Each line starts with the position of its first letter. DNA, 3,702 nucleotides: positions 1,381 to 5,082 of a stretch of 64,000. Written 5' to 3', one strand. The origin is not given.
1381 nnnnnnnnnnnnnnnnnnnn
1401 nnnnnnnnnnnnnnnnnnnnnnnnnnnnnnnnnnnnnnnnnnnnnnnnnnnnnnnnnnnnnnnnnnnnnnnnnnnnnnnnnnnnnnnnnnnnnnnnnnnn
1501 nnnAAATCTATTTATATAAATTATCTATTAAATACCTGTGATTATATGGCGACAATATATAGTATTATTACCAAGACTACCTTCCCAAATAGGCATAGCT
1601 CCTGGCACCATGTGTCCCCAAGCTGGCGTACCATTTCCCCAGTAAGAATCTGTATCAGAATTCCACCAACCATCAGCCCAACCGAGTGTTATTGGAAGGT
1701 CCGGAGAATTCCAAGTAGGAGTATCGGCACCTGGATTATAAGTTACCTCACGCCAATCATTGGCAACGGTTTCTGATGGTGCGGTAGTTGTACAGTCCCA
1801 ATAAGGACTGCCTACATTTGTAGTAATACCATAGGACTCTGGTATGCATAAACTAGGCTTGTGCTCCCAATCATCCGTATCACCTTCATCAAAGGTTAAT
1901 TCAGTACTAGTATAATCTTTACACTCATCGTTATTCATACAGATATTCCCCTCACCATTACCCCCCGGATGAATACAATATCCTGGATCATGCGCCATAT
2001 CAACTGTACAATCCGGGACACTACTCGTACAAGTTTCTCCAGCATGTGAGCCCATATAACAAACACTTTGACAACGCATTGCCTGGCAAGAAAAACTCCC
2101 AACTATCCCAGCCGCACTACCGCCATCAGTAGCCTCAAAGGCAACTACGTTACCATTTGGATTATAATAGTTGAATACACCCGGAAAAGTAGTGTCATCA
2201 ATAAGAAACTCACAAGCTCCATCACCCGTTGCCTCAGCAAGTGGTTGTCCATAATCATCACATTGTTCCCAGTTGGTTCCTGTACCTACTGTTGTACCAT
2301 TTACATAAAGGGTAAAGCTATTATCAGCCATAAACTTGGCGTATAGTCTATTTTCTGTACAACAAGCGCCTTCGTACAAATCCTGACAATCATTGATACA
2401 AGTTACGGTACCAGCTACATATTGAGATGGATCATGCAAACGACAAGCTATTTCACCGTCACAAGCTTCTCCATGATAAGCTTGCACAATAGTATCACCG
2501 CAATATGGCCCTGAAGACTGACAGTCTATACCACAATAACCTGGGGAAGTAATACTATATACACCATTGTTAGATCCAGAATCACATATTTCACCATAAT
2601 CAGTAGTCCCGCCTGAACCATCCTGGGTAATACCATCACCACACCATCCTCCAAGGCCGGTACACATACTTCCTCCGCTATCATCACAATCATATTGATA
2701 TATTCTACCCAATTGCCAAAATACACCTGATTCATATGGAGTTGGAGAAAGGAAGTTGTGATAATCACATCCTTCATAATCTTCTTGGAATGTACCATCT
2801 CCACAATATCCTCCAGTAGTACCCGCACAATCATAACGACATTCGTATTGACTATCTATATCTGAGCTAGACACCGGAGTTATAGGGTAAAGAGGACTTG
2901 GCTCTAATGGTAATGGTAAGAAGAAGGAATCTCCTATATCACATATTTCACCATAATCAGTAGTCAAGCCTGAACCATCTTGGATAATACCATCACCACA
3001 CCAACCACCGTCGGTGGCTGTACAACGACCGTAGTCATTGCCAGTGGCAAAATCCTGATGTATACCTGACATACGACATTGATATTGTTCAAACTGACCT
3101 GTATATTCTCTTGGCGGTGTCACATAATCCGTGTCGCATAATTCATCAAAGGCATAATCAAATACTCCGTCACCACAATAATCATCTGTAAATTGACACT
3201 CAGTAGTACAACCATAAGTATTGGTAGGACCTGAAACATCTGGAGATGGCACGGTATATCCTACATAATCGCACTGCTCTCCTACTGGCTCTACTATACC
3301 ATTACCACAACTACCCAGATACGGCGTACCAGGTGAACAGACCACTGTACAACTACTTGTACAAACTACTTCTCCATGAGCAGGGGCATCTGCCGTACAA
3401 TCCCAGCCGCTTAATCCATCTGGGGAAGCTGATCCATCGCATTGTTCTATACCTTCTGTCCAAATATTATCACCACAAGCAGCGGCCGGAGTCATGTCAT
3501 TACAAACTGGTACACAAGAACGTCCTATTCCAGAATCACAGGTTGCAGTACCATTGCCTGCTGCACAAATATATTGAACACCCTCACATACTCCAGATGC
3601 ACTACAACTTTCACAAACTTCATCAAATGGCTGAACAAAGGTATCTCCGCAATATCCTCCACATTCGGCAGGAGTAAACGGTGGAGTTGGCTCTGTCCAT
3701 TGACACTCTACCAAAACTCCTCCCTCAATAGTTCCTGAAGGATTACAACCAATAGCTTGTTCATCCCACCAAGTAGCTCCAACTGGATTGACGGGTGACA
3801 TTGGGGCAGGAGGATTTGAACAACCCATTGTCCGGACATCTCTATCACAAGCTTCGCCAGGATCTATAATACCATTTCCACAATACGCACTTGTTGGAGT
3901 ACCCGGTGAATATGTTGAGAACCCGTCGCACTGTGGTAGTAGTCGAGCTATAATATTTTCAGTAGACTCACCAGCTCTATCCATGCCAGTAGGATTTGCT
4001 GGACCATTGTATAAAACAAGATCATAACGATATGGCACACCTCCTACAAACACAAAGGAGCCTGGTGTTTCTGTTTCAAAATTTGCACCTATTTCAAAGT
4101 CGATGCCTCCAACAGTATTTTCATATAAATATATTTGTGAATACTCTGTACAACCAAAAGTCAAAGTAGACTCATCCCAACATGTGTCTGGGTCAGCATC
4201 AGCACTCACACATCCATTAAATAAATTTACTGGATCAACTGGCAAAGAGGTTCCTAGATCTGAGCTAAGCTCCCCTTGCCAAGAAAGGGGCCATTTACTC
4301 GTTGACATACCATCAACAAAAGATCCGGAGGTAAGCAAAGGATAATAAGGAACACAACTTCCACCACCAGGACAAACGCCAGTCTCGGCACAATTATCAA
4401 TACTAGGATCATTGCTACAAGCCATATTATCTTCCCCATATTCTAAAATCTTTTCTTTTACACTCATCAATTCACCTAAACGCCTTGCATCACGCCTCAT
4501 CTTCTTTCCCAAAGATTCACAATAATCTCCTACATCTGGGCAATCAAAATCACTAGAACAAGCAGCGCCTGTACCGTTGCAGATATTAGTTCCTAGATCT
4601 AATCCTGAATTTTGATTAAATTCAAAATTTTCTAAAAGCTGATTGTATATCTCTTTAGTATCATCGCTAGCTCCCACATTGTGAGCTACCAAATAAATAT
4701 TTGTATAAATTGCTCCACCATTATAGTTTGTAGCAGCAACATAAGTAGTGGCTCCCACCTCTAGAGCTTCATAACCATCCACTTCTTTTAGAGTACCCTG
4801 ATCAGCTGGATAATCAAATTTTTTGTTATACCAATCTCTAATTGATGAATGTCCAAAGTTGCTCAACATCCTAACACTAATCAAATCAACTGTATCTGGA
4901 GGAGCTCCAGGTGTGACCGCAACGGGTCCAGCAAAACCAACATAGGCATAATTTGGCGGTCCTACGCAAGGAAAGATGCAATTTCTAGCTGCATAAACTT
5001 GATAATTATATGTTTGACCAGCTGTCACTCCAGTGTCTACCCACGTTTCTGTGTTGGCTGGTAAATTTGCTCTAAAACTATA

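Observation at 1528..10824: Giant 3098-aa surface protein with a T4SS-pilin/TrbC-like N-terminal anchor, IPT/TIG and Fn3 domains, and myxo-type cysteine-rich repeats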

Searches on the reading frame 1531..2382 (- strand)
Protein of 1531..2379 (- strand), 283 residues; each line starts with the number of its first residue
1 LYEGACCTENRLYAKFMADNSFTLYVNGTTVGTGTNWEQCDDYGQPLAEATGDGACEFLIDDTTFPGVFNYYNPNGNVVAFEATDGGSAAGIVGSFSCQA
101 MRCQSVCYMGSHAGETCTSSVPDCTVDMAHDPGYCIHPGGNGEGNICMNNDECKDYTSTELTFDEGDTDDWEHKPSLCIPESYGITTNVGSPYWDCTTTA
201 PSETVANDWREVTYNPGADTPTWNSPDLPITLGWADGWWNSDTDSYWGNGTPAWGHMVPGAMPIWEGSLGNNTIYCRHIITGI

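Call 8: search_protein_families(library=pfam, max_evalue=10, proteins=[window:1531-2367:-])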
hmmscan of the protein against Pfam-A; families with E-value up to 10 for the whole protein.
seq(279 aa): 0 families

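Call 9: search_protein_families(library=ncbifam, max_evalue=10, proteins=[window:1531-2367:-])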
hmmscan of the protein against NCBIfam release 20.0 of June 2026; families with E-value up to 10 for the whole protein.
seq(279 aa): 0 families

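Call 44: find_homologous_proteins(query=window:1531-2379:-, max_evalue=0.001)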
Query seq(283 aa): 374 candidates shared short words with the query, none scored E <= 0.001.

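Call 54: search_protein_representatives(protein=window:1531-2379:-)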
Query: 283 residues. Proteins with E-value up to 0.001 (for the whole library): 10; up to 1e-10: 7; up to 1e-30: 6. The best 10 are listed.
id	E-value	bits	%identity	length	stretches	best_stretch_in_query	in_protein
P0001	1.3e-198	675.2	100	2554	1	1-283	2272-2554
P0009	5.5e-47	176.9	45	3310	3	27-280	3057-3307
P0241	6.2e-38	147.2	47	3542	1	4-282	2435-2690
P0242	1.2e-34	136.3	49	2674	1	4-280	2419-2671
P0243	7.6e-34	133.7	47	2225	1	4-280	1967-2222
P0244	4.3e-32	128.0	46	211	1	54-280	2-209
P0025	1.3e-26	109.9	41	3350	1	5-282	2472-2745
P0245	7.6e-07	45.0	43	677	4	14-48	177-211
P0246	1.3e-06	44.3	35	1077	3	17-49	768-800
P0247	5.7e-06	42.1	40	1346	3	16-47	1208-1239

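Call 65: predict_structure(alignment_id=A3)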
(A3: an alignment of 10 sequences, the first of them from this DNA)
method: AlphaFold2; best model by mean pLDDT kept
length: 284 residues; sequences in the alignment: 10
mean_pLDDT: 69.0   pTM: 0.74
mean pLDDT of the five models: 69.0, 61.7, 59.7, 58.4, 54.5
residues with pLDDT >= 90: 13; 70-90: 156; 50-70: 53; < 50: 62
segments of 3 or more residues with pLDDT < 50: 1-6, 38-54, 158-173, 230-238, 240-250
pLDDT, mean of each block of 10 residues (from residue 1): 54 81 88 66 43 60 86 84 77 76 83 76 61 72 81 60 38 63 72 77 87 81 70 42 46 64 66 80 68
secondary structure, 60 per line:
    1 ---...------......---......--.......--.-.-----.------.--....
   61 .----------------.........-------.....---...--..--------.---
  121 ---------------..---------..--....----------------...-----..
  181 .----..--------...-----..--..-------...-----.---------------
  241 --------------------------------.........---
elements in order: E13-18 E22-27 E30-36 E57-61 E78-86 E94-98 E102-104 H151-154 E179-181 E196-198 E273-281

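Call 86: search_solved_structures(query=A3, max_evalue=10, show_alignments=1)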
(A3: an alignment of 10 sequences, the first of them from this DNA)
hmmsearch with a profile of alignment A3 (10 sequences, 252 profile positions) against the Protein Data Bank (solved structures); distinct sequences matched with E-value up to 10: 5.
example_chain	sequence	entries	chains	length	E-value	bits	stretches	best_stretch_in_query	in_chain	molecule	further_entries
6t1d_A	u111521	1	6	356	5.1e-05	26.3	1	14-45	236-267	Lectin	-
6t0q_A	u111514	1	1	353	5.2e-05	26.2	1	14-45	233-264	Lectin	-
6kbj_A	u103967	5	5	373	7e-05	25.8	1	14-45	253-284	Lectin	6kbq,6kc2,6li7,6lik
8v3q_A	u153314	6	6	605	0.6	12.9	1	149-206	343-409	Cytosolic carboxypeptidase-like protein 5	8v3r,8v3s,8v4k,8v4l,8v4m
1h4q_A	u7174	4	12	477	1.7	11.5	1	66-125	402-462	PROLYL-TRNA SYNTHETASE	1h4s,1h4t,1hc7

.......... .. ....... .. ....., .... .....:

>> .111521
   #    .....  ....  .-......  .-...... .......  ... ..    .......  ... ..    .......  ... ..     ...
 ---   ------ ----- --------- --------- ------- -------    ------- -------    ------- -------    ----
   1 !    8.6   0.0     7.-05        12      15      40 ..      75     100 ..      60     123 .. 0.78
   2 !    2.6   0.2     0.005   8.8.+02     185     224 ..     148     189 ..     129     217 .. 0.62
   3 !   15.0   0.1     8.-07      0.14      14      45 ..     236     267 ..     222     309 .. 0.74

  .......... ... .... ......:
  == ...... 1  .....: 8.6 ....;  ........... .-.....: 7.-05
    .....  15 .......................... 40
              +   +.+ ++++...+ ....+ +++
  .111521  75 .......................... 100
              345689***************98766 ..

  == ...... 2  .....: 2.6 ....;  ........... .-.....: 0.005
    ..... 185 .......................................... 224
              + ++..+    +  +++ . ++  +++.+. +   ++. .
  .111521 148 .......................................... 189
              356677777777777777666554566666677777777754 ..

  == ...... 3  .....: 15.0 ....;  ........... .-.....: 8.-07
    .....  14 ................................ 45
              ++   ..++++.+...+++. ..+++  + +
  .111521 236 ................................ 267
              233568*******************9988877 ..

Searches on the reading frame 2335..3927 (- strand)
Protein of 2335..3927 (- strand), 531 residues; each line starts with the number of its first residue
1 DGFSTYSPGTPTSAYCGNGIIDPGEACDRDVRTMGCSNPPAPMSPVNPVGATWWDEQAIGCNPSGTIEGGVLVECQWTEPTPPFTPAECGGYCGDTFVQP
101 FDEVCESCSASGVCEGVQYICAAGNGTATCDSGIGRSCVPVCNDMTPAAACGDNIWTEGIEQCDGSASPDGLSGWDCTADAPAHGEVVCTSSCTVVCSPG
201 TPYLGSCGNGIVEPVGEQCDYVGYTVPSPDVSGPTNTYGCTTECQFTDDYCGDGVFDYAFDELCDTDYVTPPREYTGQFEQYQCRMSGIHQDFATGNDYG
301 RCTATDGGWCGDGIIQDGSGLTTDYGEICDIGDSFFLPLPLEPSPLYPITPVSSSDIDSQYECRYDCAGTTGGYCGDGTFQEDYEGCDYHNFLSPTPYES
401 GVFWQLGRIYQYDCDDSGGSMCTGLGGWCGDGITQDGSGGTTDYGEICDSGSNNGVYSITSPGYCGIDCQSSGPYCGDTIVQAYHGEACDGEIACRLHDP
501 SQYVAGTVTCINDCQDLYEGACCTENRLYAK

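Call 8: search_protein_families(library=pfam, max_evalue=10, proteins=[window:2335-3927:-])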
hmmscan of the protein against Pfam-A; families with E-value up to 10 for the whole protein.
seq(531 aa): 0 families

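Call 9: search_protein_families(library=ncbifam, max_evalue=10, proteins=[window:2335-3927:-])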
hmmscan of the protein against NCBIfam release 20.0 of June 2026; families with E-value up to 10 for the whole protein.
seq(531 aa): 1 family
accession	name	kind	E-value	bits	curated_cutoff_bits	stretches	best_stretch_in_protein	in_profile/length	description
TIGR02232.1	myxo_disulf_rpt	repeat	8.4e-07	28.7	20.8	5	15-37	3-27/38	cysteine-rich acidic repeat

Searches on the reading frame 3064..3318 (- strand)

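Call 9: search_protein_families(library=ncbifam, max_evalue=10, proteins=[window:3064-3318:-])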
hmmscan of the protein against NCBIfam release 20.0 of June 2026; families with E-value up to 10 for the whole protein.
seq(85 aa): 1 family
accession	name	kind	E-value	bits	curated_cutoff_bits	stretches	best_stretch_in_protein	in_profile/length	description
TIGR02232.1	myxo_disulf_rpt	repeat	0.00056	19.7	20.8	2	3-17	3-16/38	cysteine-rich acidic repeat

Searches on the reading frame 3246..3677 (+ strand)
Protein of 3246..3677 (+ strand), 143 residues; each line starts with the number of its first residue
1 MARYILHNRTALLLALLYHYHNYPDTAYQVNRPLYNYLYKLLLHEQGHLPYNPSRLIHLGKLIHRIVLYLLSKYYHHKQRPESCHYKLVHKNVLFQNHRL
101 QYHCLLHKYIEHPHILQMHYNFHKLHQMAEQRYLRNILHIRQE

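Call 84: search_protein_families(library=pfam, max_evalue=0.01, proteins=[window:3246-3677:+])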
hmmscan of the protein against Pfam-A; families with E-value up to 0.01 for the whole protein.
window:3246-3677:+ (143 aa): 0 families

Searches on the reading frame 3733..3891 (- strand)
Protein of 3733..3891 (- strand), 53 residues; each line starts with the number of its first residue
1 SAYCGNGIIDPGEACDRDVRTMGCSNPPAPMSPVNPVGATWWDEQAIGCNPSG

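Call 9: search_protein_families(library=ncbifam, max_evalue=10, proteins=[window:3733-3891:-])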
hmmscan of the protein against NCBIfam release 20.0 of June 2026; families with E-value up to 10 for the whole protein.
seq(53 aa): 1 family
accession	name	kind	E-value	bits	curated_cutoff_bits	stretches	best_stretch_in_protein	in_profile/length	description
TIGR02232.1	myxo_disulf_rpt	repeat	0.0013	18.5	20.8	1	2-25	2-27/38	cysteine-rich acidic repeat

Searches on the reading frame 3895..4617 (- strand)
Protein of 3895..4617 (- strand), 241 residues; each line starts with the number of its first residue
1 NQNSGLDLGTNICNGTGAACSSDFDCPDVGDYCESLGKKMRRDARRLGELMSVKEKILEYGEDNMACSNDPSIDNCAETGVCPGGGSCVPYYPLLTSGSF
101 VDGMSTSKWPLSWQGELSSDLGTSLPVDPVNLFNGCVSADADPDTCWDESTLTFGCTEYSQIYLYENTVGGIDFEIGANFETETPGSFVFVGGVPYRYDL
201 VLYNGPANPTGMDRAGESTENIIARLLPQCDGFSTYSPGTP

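Call 8: search_protein_families(library=pfam, max_evalue=10, proteins=[window:3895-4617:-])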
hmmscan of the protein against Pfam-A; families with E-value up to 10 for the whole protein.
seq(241 aa): 1 family
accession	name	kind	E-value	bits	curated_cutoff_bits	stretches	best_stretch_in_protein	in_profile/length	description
PF16947.10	Ferredoxin_N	-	0.14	12.7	25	1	30-49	18-39/65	N-terminal region of 4Fe-4S ferredoxin iron-sulfur binding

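Call 9: search_protein_families(library=ncbifam, max_evalue=10, proteins=[window:3895-4617:-])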
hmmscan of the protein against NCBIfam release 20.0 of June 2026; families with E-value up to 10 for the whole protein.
seq(241 aa): 0 families

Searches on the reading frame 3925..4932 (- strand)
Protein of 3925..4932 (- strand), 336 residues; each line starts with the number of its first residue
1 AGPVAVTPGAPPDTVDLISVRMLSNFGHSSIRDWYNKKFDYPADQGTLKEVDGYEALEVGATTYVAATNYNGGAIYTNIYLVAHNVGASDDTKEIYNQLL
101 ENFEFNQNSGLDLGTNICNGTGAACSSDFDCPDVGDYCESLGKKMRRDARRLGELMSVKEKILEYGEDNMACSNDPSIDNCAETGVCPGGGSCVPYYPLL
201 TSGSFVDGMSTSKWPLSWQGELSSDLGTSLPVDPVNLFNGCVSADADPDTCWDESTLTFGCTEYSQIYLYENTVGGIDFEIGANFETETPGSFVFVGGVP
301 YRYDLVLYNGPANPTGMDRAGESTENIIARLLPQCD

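Call 34: predict_structure(alignment_id=A1)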
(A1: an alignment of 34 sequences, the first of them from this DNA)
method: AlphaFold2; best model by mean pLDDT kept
length: 336 residues; sequences in the alignment: 34
mean_pLDDT: 81.2   pTM: 0.82
mean pLDDT of the five models: 81.2, 80.8, 79.6, 77.7, 76.7
residues with pLDDT >= 90: 113; 70-90: 160; 50-70: 43; < 50: 20
segments of 3 or more residues with pLDDT < 50: 1-10, 206-215
pLDDT, mean of each block of 10 residues (from residue 1): 41 77 90 91 83 94 92 86 93 96 74 81 90 85 89 91 93 88 91 91 50 55 88 79 81 83 82 86 84 67 80 63 70 77
secondary structure, 60 per line:
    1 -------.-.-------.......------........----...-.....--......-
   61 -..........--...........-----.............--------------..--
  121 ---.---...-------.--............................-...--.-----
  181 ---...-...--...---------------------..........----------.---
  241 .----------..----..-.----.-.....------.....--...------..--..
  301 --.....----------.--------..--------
elements in order: E18-24 H31-38 E47-51 E54-59 E62-71 E74-84 H90-102 H141-168 E170-172 E193-195 H217-226 E268-272 E279-283 H303-306

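Call 81: find_related_loci(query=A4, collection=genome_contigs, flank=10000)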
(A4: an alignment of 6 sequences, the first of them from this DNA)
Query A4 (272 aa) in genome_contigs; peptide patterns used: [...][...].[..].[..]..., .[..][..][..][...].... (x = any residue, [..] = any of these).
61 stretches matched a pattern; 18 encode a relative of the query (tblastn E <= 1e-3); 17 distinct loci.
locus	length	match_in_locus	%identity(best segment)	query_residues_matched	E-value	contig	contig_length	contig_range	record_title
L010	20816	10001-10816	51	1-272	6e-83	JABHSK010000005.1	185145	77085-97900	MAG: Candidatus Parcubacteria bacterium isolate SI039_bin36 k141_124322, whole genome shotgun sequence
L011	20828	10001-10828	49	1-272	1e-81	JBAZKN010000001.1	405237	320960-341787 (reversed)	MAG: Patescibacteria group bacterium isolate SO_2017_LW4_144 scaffold_63_c1_LW137-91_2017, whole genome shotgun sequence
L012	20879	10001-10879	47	2-272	5e-81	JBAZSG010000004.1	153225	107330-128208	MAG: Patescibacteria group bacterium isolate SO_2017_GW1_168 NODE_786_length_153225_cov_2.475708_OW334_2017, whole genom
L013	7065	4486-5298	48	1-272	3e-80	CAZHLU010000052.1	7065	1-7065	MAG TPA_asm: uncultured Gammaproteobacteria bacterium isolate SRP135725_co1_218 genome assembly, contig: NODE_15839_leng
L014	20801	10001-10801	48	1-272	2e-79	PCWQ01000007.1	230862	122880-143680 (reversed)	MAG: Candidatus Komeilibacteria bacterium CG11_big_fil_rev_8_21_14_0_20_36_20 CG11_8_21_14_0.20_scaffold_25_c, whole gen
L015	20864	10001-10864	46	1-272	8e-79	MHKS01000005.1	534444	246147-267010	MAG: Candidatus Komeilibacteria bacterium RIFOXYD1_FULL_37_29 rifoxyd1_full_scaffold_8, whole genome shotgun sequence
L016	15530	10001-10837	46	2-272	3e-74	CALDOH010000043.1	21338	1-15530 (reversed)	MAG TPA_asm: uncultured bacterium isolate ERR2206790_bin.27_CONCOCT_v1.1_MAG genome assembly, contig: ERZ890879.568, who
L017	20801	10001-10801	46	1-272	3e-73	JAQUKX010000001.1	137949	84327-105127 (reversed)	MAG: Patescibacteria group bacterium isolate STD1_117 NODE_227_length_137949_cov_3.641632_Sandtown_D1, whole genome shot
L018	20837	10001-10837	47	2-272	4e-72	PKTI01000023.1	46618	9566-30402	MAG: Candidatus Parcubacteria bacterium isolate BM519 sc_400, whole genome shotgun sequence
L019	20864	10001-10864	46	2-272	4e-71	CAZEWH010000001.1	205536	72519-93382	MAG TPA_asm: uncultured Gammaproteobacteria bacterium isolate SRP077602_co5_241 genome assembly, contig: NODE_81_length_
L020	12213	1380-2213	46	2-272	2e-69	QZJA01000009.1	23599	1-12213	MAG: Candidatus Parcubacteria bacterium isolate SURF_51 contig-100_3232_length_23599_read_count_2739476, whole genome sh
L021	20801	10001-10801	46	2-272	8e-67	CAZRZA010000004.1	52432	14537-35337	MAG TPA_asm: uncultured Gammaproteobacteria bacterium isolate SRP200020_co5_4 genome assembly, contig: NODE_903_length_5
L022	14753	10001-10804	48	1-272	5e-80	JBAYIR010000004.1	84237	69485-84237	MAG: Patescibacteria group bacterium isolate SO_2016_GW1_35 scaffold00643_OW334_2016, whole genome shotgun sequence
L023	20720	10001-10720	40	2-261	1e-46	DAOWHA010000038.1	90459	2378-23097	MAG TPA_asm: bacterium isolate CSMAG_2005 CSMAG_2005_k141_148215_length_90459_cov_10.2795, whole genome shotgun sequence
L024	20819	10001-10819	33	2-272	1e-38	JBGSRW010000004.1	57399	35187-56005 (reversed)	MAG: Patescibacteria group bacterium isolate JTS-AC368 k141_2471043, whole genome shotgun sequence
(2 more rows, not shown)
